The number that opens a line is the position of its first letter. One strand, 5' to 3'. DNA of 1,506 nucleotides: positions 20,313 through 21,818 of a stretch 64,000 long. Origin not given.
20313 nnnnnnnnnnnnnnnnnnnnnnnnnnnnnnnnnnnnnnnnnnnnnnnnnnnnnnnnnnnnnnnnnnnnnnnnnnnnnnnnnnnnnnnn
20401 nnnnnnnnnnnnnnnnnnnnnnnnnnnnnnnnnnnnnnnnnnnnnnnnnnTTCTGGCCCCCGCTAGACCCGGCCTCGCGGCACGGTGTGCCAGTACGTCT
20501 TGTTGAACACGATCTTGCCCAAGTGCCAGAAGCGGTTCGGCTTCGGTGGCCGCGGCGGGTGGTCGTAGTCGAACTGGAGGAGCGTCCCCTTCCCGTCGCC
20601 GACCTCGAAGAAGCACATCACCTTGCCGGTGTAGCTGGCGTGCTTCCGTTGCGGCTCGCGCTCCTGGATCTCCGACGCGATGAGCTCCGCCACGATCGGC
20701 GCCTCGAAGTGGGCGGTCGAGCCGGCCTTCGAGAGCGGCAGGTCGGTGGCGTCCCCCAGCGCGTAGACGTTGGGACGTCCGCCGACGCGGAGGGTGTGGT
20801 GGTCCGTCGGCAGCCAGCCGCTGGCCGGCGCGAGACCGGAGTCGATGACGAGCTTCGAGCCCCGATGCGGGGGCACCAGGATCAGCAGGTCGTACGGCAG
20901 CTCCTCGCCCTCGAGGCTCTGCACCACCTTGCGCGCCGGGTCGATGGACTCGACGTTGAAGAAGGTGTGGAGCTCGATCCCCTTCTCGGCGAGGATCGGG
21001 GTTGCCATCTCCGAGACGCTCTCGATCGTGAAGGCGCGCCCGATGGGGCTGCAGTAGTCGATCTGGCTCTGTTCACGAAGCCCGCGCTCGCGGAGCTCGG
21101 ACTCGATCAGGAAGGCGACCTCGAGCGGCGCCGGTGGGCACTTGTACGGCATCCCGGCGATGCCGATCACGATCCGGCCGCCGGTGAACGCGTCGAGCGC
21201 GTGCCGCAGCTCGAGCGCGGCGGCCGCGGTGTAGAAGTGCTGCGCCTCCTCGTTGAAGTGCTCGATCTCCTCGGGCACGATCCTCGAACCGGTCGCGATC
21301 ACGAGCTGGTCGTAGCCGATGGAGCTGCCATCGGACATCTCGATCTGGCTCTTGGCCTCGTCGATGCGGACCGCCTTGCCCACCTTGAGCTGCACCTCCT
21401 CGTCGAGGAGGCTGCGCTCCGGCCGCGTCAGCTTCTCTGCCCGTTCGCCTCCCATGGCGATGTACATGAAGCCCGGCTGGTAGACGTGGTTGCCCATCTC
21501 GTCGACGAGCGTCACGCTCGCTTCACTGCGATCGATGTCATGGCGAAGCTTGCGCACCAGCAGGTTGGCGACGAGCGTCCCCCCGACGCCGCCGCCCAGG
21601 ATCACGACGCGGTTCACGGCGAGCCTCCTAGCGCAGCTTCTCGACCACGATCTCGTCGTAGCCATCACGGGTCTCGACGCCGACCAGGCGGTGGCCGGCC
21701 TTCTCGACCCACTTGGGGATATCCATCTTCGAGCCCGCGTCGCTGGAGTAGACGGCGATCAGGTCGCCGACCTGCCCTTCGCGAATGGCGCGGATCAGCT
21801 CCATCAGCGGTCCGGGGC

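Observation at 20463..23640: Second sulfur-relay operon: arsR-family, dsrE, tusA, long dsrE-like, tusA, sqr, then a P2-type cation ATPase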

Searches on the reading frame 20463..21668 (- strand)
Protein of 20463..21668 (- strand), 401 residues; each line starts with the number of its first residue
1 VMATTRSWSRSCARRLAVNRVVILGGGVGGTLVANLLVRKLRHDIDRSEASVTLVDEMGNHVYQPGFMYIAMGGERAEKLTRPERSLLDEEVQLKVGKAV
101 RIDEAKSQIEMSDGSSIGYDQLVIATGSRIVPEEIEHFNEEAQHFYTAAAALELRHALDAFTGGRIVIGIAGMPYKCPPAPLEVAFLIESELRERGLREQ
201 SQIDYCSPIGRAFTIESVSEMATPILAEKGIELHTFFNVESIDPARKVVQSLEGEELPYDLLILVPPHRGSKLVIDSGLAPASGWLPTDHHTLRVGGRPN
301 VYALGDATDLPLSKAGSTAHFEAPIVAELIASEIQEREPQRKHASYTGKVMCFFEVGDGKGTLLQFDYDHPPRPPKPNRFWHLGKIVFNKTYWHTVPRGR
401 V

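Call 3: search_protein_families(library=pfam, proteins=[window:20463-21668:-], max_evalue=0.01)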
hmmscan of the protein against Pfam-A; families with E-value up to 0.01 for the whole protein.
window:20463-21668:- (401 aa): 3 families
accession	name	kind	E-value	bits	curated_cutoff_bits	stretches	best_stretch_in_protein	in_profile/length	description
PF07992.20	Pyr_redox_2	-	9.4e-20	71.6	26.1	1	20-308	2-277/291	Pyridine nucleotide-disulphide oxidoreductase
PF21706.3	FCSD_central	-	2.7e-05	24.7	27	1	154-265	4-115/116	Sulfide dehydrogenase [flavocytochrome c] flavoprotein chain, central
PF13454.12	NAD_binding_9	-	0.00063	20.2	21.8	0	22-58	1-33/155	FAD-NAD(P)-binding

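Call 4: search_protein_families(library=ncbifam, proteins=[window:20463-21668:-], max_evalue=0.01)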
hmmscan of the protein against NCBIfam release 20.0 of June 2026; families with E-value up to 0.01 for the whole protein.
window:20463-21668:- (401 aa): 13 families
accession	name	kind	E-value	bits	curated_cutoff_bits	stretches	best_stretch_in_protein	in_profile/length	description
NF049943.1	SQR_III_seleno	exception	7.5e-104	347.8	525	1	20-399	2-391/406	type III sulfide quinone reductase, selenoprotein subtype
TIGR03169.1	Nterm_to_SelD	hypoth_equivalog_domain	8.4e-17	61.5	310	1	92-340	69-317/365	pyridine nucleotide-disulfide oxidoreductase family protein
NF041682.1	ant_diox_AndAa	equivalog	4.9e-11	41.9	650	1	89-159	71-143/406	anthranilate 1,2-dioxygenase system ferredoxin--NAD(+) reductase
NF042949.2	3PPDioc_HcaD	equivalog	7.2e-10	38.2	450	1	20-168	3-147/386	3-phenylpropionate/cinnamic acid dioxygenase ferredoxin--NAD(+) reductase subunit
NF003437.0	PRK04965.1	equivalog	7.7e-09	35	392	1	20-132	4-114/378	NADH:flavorubredoxin reductase NorW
NF045765.1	PhenlGlyoxDHPadH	equivalog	5.9e-07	28.7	475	1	48-160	26-142/416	NADH-dependent phenylglyoxylate dehydrogenase subunit epsilon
TIGR03385.1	CoA_CoA_reduc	equivalog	9.3e-07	28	578.8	1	20-309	1-284/439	CoA-disulfide reductase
NF011565.0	PRK14989.1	subfamily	2.9e-05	22.3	883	1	20-137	5-120/847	nitrite reductase large subunit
TIGR02374.1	nitri_red_nirB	equivalog_domain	3.5e-05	22.4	578.35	1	29-129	5-107/794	nitrite reductase large subunit NirB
NF007286.0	PRK09754.1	equivalog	0.0001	21.2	447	1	78-160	59-143/400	phenylpropionate dioxygenase ferredoxin reductase subunit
TIGR01350.1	lipoamide_DH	equivalog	0.00048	18.9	408.8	0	91-159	103-171/461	dihydrolipoyl dehydrogenase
NF007123.0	PRK09564.1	equivalog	0.00059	18.6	458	1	80-248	59-223/444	CoA-disulfide reductase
NF004945.0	PRK06292.2-3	equivalog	0.0055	15.7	494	0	88-160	102-173/457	dihydrolipoyl dehydrogenase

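Call 13: find_related_loci(query=window:20463-21668:-, collection=genome_contigs, flank=10000)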
Query window:20463-21668:- (401 aa) in genome_contigs; peptide patterns used: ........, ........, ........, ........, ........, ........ (x = any residue, [..] = any of these).
460 stretches matched a pattern; 426 encode a relative of the query (tblastn E <= 1e-3); the best 80 are kept; 80 distinct loci.
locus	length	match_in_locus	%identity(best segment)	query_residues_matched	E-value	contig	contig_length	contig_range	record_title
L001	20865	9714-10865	93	18-401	0e+0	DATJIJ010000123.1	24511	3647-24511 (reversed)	MAG TPA_asm: Candidatus Methylomirabilota bacterium isolate SMAG_U15535 k141_3984246, whole genome shotgun sequence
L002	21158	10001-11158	91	16-401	0e+0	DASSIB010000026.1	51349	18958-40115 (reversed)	MAG TPA_asm: Candidatus Limnocylindria bacterium isolate SMAG_U1076 k141_996852, whole genome shotgun sequence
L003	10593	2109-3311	86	1-401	0e+0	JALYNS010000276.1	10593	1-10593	MAG: Chloroflexota bacterium isolate DRA bin6 SD1702-04_k127_2033263, whole genome shotgun sequence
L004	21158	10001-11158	88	16-401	0e+0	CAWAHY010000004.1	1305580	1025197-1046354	MAG: uncultured Chloroflexia bacterium isolate MFD02242.bin.2.61 genome assembly, contig: contig_7943, whole genome shot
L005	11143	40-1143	88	34-401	0e+0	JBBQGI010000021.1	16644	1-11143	MAG: Candidatus Limnocylindria bacterium isolate Co_metawrap_970 Cmw_970_k141_24269479_length_16644_cov_20.4837, whole g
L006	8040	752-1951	84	2-401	0e+0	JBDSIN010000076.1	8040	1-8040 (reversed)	MAG: Candidatus Limnocylindria bacterium isolate cluster1_bin.30 k127_12171325, whole genome shotgun sequence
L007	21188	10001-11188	84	6-401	0e+0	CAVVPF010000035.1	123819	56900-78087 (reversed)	MAG: uncultured Chloroflexia bacterium isolate MFD03638.bin.2.5 genome assembly, contig: contig_71, whole genome shotgun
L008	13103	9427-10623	84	3-401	0e+0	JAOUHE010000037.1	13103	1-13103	MAG: Chloroflexota bacterium isolate 4_1_May_SF_Bin54 4_1_May_SF_Bin54_scaffold_1927_c1, whole genome shotgun sequence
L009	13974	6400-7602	83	5-401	0e+0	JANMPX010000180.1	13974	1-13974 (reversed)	MAG: Chloroflexota bacterium isolate OTE_51_metabat_371 OTE_51_k141_3919829, whole genome shotgun sequence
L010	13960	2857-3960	83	34-401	0e+0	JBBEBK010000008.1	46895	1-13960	MAG: Chloroflexota bacterium isolate LejiaF_70_16 Lejia_F_1116_length_46895_cov_9, whole genome shotgun sequence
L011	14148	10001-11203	76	3-401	0e+0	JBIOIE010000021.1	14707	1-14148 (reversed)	MAG: Candidatus Limnocylindrales bacterium isolate GcL4-5 k141_810587_length_14707_cov_16.8591, whole genome shotgun seq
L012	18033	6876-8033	87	16-401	0e+0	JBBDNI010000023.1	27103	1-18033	MAG: Chloroflexota bacterium isolate LejiaB_70_12 Lejia_B_2139_length_27103_cov_7, whole genome shotgun sequence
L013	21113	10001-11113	78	31-401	0e+0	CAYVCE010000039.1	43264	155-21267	MAG TPA_asm: uncultured Steroidobacteraceae bacterium isolate binchicken_co31_408 genome assembly, contig: k141_1928419,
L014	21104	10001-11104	80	34-401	0e+0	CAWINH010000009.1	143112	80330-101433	MAG: uncultured Chloroflexia bacterium isolate MFD04944.bin.1.213 genome assembly, contig: contig_59856, whole genome sh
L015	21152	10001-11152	77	18-401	0e+0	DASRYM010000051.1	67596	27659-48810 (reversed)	MAG TPA_asm: Candidatus Zixiibacteriota bacterium isolate SMAG_U13342 k141_372324, whole genome shotgun sequence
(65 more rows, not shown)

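Call 17: search_solved_structures(query=window:20463-21617:-, max_evalue=0.001, show_alignments=3)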
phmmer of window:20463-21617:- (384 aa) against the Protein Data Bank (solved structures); distinct sequences matched with E-value up to 0.001: 33.
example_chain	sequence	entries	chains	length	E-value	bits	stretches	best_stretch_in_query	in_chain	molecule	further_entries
8dhk_A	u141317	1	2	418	1.8e-33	119.5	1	3-356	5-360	Sulfide:quinone oxidoreductase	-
6mp5_A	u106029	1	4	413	6.3e-33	117.8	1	3-356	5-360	Sulfide:quinone oxidoreductase, mitochondrial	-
6mo6_A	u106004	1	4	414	6.3e-33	117.7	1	3-356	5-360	Sulfide:quinone oxidoreductase, mitochondrial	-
6oi5_A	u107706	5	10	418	6.5e-33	117.7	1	3-356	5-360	Sulfide:quinone oxidoreductase, mitochondrial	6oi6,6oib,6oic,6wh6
5n1t_A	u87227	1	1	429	4e-26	95.4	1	2-328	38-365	flavin-binding subunit of sulfide dehydrogenase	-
1fcd_A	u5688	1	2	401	1.4e-24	90.3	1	3-323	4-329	FLAVOCYTOCHROME C SULFIDE DEHYDROGENASE (FLAVIN-BINDING SUBUNIT)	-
3vrd_B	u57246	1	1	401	9.3e-22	81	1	3-324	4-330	Flavocytochrome c flavin subunit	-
3hyv_A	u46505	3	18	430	6.6e-19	71.6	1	3-375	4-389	Sulfide-quinone reductase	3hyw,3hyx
3h8i_A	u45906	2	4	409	1.5e-18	70.4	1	1-322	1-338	NADH oxidase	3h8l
3t2y_A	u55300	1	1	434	2.4e-15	59.9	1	2-376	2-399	Sulfide-quinone reductase, putative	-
3szf_A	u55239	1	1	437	3.6e-15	59.3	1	3-376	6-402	Sulfide-quinone reductase, putative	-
3sxi_A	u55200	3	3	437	1e-14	57.8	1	3-376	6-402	Sulfide-quinone reductase, putative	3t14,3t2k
3szw_A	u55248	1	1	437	1.3e-14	57.5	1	3-376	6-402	Sulfide-quinone reductase, putative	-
3sy4_A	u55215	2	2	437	1.3e-14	57.4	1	3-376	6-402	Sulfide-quinone reductase, putative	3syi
3sz0_A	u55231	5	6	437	1.4e-14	57.4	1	3-376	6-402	Sulfide-quinone reductase, putative | Sulfide-quinone reductase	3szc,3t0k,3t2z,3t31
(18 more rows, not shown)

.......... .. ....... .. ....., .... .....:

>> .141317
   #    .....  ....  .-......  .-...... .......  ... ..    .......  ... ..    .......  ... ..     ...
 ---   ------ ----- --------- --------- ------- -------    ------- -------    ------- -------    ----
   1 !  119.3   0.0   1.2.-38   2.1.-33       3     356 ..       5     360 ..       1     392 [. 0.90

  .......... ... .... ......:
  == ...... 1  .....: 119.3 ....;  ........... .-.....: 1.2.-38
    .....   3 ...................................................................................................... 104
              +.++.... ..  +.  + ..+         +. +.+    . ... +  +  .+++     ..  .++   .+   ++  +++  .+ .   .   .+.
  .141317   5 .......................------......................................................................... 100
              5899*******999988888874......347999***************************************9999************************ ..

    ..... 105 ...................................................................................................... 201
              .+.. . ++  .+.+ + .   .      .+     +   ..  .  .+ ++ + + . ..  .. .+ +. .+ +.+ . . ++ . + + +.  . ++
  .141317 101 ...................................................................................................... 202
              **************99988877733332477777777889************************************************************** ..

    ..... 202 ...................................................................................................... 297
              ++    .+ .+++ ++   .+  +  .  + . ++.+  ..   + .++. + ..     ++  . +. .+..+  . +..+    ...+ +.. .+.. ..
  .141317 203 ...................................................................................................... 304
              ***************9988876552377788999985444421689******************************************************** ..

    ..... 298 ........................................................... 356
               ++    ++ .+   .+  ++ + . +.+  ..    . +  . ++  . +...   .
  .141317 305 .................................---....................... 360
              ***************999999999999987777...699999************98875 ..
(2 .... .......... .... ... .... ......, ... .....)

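Call 27: find_homologous_proteins(query=window:20463-21617:-, max_evalue=1e-30)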
Query window:20463-21617:- (384 aa): 7583 proteins with E <= 1e-30 among 8000 candidates; the best 120 are listed.
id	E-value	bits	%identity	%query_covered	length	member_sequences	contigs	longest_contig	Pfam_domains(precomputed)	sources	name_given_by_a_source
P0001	1.0e-247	840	96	100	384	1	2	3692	PF21706.4,PF07992.21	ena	-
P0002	5.1e-247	837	96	100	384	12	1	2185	PF21706.4,PF07992.21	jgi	jgi:sulfide:quinone oxidoreductase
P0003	1.5e-242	823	93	100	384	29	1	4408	PF07992.21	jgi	jgi:sulfide:quinone oxidoreductase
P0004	3.2e-241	818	93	96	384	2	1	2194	PF21706.4,PF07992.21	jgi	jgi:sulfide:quinone oxidoreductase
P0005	3.8e-241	818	93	100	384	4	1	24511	PF21706.4,PF07992.21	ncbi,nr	ncbi:MAG TPA: FAD/NAD(P)-binding oxidoreductase [Methylomirabilota bacterium]|nr:FAD/NAD(P)-binding 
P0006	2.2e-240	815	93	100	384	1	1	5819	PF21706.4,PF07992.21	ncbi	ncbi:MAG: NAD(P)/FAD-dependent oxidoreductase [Candidatus Limnocylindria bacterium]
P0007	1.2e-239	813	93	100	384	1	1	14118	PF21706.4,PF07992.21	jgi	jgi:sulfide:quinone oxidoreductase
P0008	4.2e-239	811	94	99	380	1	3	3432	PF07992.21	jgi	jgi:sulfide:quinone oxidoreductase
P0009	3.7e-238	808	92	96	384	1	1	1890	PF07992.21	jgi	jgi:sulfide:quinone oxidoreductase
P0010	3.9e-238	808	93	99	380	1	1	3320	PF07992.21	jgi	jgi:sulfide:quinone oxidoreductase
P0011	4.4e-237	805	92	100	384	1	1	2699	PF07992.21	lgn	-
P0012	5.0e-237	804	92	100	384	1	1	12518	PF07992.21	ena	-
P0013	1.0e-236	803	91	100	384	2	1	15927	PF21706.4,PF07992.21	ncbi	-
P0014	1.2e-236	803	92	96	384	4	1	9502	PF07992.21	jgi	jgi:sulfide:quinone oxidoreductase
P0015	1.2e-236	803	91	96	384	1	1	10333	PF07992.21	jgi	-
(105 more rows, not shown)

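Call 52: search_dna_similar(query=window:20463-21617:-, collection=plasmids, mode=protein, max_evalue=1e-20, max_rows=25)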
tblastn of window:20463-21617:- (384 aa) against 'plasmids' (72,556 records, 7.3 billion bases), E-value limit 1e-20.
Records with a match: 221; places in all: 239; records where one place covers at least 80% of the query: 219.
Best place of each record, by identity: <60% 221.
By first word of the organism name: Bacillus 39; Paracoccus 22; Rhodococcus 21; Mycobacterium 16; Ralstonia 12; Haloarcula 9; Paraburkholderia 7; Staphylococcus 7; Sphingobium 6; Pantoea 5; and 53 more.
By predicted mobility (MOB-suite, as given by PLSDB): non-mobilizable 149; mobilizable 51; conjugative 21.
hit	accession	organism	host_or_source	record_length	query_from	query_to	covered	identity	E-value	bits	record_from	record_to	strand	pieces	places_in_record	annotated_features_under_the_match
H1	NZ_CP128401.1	Candidatus Chlorohelix allophototropha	Single colony of Candidatus Chlorohelix ...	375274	28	384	93%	45.1%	2e-104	345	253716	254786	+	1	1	FAD-dependent oxidoreductase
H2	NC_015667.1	Halopiger xanaduensis SH-6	sediment of Lake Shangmatala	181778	23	378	93%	41.7%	8e-88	297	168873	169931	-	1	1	FAD/NAD(P)-binding oxidoreductase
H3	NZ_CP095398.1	Natribaculum luteum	cell culture,brine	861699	23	378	93%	40.9%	2e-86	293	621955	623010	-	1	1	FAD/NAD(P)-binding oxidoreductase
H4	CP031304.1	Natrinema thermotolerans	Cell culture,Korean salt-fermented food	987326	23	378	93%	40.6%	7e-87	294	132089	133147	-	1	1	NAD(P)/FAD-dependent oxidoreductase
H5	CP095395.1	Natribaculum longum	cell culture,saline soil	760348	23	378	93%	40.6%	7e-86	291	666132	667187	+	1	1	none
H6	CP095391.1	Natribaculum breve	cell culture,saline soil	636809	23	378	93%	40.6%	3e-85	289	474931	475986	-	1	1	none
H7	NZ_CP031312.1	Halobellus limi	Cell culture,Taibei marine solar ...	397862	23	378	93%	40.5%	2e-83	284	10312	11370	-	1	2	FAD/NAD(P)-binding oxidoreductase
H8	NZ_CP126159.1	Halobaculum halobium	cell culture,sediment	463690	27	379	92%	40.7%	2e-83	284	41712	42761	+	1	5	FAD/NAD(P)-binding oxidoreductase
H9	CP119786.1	Haloarcula rara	cell culture,sediment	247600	23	378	93%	39.8%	3e-82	281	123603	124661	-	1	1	record has no annotation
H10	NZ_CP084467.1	Halomicrobium salinisoli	cell culture,gobi saline soil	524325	23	379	93%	39.6%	8e-85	288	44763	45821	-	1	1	FAD/NAD(P)-binding oxidoreductase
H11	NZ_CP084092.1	Halomicrobium urmianum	cell culture,salt lake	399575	23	378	93%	39.7%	3e-84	286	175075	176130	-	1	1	FAD/NAD(P)-binding oxidoreductase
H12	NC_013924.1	Natrialba magadii ATCC 43099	-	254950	24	378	92%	39.7%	2e-82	281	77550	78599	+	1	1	FAD/NAD(P)-binding oxidoreductase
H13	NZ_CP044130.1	Halomicrobium sp. LC1Hm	-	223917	23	378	93%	39.5%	1e-85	290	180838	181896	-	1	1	FAD/NAD(P)-binding oxidoreductase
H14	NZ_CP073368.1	Haloarcula sinaiiensis ATCC 33800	cell culture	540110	23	378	93%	39.5%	6e-83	283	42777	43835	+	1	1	FAD/NAD(P)-binding oxidoreductase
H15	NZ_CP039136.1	Haloarcula marismortui ATCC 43049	Cell culture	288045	23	378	93%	39.5%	1e-82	282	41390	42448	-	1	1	FAD/NAD(P)-binding oxidoreductase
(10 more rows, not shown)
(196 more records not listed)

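Call 53: get_annotated_region(hit=H1, flank=6000)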
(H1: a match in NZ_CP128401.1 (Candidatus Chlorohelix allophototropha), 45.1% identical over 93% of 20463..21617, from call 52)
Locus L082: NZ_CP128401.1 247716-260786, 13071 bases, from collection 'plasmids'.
description: Candidatus Chlorohelix allophototropha isolate L227-S17 plasmid unnamed1, complete sequence
organism: Candidatus Chlorohelix allophototropha (NCBI taxid 3003348)
taxonomy: Bacteria; Chloroflexota; Chloroflexia; Candidatus Chloroheliales; Candidatus Chloroheliaceae; Candidatus Chlorohelix; Candidatus Chlorohelix allophototropha
host: -; source: Single colony of Candidatus Chlorohelix allophototropha from a non-axenic enrichment (subculture 19.9); ...; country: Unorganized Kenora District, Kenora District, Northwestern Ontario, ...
typing (MOB-suite, as given by PLSDB): non-mobilizable
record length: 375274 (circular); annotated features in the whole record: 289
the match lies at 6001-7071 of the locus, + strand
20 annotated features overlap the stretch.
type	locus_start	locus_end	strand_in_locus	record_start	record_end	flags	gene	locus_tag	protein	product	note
CDS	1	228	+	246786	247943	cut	-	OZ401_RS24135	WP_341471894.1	ATP-binding protein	-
CDS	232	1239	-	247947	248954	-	-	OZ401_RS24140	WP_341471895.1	methyltransferase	-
CDS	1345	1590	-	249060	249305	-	-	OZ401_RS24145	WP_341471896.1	zinc ribbon domain-containing protein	-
CDS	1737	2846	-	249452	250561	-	-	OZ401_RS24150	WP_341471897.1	hypothetical protein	-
CDS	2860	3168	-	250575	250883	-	-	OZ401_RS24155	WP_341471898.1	hypothetical protein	-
CDS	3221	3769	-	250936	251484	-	-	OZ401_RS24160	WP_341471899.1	ubiquinol-cytochrome c reductase iron-sulfur subunit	-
CDS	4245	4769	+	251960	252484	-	-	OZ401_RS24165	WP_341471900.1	DUF6788 family protein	-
CDS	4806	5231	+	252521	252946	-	-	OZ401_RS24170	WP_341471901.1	NifB/NifX family molybdenum-iron cluster-binding protein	-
CDS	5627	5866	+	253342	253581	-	-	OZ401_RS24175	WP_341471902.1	sulfurtransferase TusA family protein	-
CDS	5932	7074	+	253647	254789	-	-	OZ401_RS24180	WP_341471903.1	FAD-dependent oxidoreductase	-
CDS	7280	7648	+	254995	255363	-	-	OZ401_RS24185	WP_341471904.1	rhodanese-like domain-containing protein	-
CDS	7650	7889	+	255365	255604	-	-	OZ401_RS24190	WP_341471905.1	glutaredoxin domain-containing protein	-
CDS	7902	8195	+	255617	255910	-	-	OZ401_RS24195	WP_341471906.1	PDZ domain-containing protein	-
CDS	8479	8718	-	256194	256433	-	-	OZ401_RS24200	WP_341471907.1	sulfurtransferase TusA family protein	-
CDS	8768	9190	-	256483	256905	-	-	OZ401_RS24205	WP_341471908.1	DsrE/DsrF/DrsH-like family protein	-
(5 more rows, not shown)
